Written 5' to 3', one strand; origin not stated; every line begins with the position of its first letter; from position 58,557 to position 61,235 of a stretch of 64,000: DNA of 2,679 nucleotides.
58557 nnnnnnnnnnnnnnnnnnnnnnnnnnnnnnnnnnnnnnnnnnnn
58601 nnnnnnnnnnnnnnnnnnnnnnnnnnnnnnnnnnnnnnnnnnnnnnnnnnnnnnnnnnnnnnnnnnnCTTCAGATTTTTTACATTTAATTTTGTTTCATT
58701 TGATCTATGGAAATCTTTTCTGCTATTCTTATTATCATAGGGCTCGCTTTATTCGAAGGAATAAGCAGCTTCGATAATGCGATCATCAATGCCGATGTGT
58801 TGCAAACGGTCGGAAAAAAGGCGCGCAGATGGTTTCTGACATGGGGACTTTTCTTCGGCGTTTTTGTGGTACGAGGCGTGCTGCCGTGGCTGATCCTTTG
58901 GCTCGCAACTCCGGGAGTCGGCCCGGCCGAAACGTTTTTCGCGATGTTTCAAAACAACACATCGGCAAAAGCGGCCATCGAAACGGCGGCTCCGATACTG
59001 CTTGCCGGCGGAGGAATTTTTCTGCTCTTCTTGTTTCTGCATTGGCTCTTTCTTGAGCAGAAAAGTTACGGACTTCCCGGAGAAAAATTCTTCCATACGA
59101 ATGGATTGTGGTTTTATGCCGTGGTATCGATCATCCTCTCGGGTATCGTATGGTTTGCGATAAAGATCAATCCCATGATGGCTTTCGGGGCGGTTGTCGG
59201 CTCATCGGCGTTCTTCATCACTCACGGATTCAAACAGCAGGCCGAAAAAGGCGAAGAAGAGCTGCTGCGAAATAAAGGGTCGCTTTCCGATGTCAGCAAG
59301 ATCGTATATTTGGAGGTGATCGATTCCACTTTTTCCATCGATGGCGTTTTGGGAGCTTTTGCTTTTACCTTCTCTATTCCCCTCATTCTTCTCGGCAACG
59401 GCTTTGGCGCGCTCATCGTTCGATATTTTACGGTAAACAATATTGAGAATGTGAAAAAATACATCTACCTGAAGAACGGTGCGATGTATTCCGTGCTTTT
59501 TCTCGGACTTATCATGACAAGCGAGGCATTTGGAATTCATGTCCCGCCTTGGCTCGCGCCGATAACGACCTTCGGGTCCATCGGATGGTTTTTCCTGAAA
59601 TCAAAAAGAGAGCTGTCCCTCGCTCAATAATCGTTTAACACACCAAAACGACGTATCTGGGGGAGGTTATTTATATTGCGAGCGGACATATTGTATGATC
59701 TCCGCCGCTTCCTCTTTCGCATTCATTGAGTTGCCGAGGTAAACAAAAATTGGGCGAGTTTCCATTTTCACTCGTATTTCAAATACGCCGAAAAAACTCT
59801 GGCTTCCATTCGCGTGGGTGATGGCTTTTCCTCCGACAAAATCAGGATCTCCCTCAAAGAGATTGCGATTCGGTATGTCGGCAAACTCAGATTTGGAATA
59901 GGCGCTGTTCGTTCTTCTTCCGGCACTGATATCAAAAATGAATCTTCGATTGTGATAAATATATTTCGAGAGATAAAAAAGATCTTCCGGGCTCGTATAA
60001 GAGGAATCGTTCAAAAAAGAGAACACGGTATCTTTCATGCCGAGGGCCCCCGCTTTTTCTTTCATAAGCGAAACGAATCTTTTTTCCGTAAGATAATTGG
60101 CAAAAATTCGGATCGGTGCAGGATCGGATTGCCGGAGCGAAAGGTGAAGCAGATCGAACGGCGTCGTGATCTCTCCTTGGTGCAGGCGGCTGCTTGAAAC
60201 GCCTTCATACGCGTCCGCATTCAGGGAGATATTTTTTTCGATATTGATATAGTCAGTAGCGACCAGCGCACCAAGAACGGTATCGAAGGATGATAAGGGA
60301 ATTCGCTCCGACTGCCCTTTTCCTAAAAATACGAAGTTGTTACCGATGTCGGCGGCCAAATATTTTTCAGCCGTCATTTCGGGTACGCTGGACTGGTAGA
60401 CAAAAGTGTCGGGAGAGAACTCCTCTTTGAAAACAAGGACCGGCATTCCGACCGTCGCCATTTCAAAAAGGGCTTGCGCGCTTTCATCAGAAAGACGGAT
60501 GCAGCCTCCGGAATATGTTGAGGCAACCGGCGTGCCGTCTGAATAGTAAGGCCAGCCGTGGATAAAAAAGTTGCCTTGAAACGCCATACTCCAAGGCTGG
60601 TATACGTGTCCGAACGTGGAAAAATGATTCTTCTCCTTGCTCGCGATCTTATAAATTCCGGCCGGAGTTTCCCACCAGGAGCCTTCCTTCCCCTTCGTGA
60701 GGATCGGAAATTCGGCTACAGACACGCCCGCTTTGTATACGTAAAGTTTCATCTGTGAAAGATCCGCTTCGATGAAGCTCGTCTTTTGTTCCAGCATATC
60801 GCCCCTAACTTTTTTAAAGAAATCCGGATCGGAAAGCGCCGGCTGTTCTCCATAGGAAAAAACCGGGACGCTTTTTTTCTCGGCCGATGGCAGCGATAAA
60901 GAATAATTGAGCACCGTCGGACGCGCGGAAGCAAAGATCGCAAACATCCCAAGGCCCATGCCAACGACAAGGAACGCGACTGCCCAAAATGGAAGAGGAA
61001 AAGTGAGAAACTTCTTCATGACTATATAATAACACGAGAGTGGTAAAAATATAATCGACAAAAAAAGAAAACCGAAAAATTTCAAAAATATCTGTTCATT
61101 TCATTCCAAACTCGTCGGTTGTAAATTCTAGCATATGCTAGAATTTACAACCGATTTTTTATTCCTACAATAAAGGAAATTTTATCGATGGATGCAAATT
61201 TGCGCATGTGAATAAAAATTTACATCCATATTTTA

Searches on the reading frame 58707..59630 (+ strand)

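Call 89: search_protein_families(library=pfam, proteins=[window:58707-59630:+], max_evalue=0.00001)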
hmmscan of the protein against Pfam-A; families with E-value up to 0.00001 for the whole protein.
window:58707-59630:+ (307 aa): 2 families
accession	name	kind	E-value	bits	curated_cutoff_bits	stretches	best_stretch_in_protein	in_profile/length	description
PF04332.21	DUF475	-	2.4e-41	142.9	27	1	22-299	1-286/293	Protein of unknown function (DUF475)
PF03741.22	TerC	-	2.9e-18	66.7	27.8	1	13-273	3-177/178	Integral membrane protein TerC family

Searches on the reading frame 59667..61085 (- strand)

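Call 89: search_protein_families(library=pfam, proteins=[window:59667-61085:-], max_evalue=0.00001)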
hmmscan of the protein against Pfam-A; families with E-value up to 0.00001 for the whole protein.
window:59667-61085:- (472 aa): 1 family
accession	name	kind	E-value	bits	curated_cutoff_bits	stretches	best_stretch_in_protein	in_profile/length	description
PF03734.19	YkuD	-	6.1e-18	66.2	23.4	1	104-218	3-146/146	L,D-transpeptidase catalytic domain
